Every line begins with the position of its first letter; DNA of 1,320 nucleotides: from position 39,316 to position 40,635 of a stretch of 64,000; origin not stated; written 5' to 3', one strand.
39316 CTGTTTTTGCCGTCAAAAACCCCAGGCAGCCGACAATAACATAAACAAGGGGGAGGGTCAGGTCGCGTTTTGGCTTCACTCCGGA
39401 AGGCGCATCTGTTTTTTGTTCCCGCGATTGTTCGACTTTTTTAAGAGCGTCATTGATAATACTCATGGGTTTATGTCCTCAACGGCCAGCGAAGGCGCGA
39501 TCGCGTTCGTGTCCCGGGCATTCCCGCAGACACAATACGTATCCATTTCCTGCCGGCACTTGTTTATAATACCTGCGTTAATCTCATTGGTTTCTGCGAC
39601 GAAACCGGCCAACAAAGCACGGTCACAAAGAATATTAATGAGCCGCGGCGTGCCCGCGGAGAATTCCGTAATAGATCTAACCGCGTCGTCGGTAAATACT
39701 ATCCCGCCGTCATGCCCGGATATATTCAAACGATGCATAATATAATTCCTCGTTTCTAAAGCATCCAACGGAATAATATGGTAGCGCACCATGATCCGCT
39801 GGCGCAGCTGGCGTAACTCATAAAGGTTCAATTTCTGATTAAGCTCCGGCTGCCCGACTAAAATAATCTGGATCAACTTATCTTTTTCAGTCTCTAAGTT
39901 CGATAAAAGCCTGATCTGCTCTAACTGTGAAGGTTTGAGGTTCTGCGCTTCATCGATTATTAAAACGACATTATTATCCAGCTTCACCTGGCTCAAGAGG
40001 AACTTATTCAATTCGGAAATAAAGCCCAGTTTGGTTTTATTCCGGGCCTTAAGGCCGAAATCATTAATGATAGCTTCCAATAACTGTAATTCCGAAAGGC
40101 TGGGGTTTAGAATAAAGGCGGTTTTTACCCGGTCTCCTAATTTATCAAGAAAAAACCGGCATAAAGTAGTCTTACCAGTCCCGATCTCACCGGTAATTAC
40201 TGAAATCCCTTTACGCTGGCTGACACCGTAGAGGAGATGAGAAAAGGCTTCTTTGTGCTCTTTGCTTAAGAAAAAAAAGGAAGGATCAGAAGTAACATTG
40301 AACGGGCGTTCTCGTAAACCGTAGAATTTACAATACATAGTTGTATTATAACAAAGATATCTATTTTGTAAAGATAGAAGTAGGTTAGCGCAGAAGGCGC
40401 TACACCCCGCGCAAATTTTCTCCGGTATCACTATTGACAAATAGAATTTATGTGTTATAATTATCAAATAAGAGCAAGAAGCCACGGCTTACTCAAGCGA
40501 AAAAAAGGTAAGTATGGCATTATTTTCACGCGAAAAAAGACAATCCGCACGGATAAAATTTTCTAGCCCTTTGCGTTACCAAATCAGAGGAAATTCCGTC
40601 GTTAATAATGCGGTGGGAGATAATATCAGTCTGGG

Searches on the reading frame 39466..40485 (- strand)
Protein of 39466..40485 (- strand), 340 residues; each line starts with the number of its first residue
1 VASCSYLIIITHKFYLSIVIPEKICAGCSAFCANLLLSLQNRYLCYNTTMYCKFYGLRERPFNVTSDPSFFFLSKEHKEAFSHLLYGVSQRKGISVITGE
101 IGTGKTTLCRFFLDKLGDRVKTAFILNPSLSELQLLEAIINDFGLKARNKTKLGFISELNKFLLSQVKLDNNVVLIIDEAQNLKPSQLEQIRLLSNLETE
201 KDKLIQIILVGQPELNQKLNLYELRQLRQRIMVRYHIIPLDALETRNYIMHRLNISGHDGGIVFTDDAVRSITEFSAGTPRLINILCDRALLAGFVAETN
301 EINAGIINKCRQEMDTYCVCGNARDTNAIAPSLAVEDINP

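Call 59: search_protein_families(library=pfam, proteins=[window:39466-40485:-], max_evalue=0.00001)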
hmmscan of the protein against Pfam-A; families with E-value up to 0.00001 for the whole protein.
window:39466-40485:- (340 aa): 3 families
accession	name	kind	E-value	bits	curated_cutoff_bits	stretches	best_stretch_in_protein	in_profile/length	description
PF13401.12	AAA_22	-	1.2e-28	100.5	27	1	90-219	3-130/130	AAA domain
PF13191.12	AAA_16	-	1.3e-10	42.4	32.6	1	79-204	10-164/167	AAA ATPase domain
PF13604.12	AAA_30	-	6.1e-06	26.5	27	1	88-213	14-125/191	AAA domain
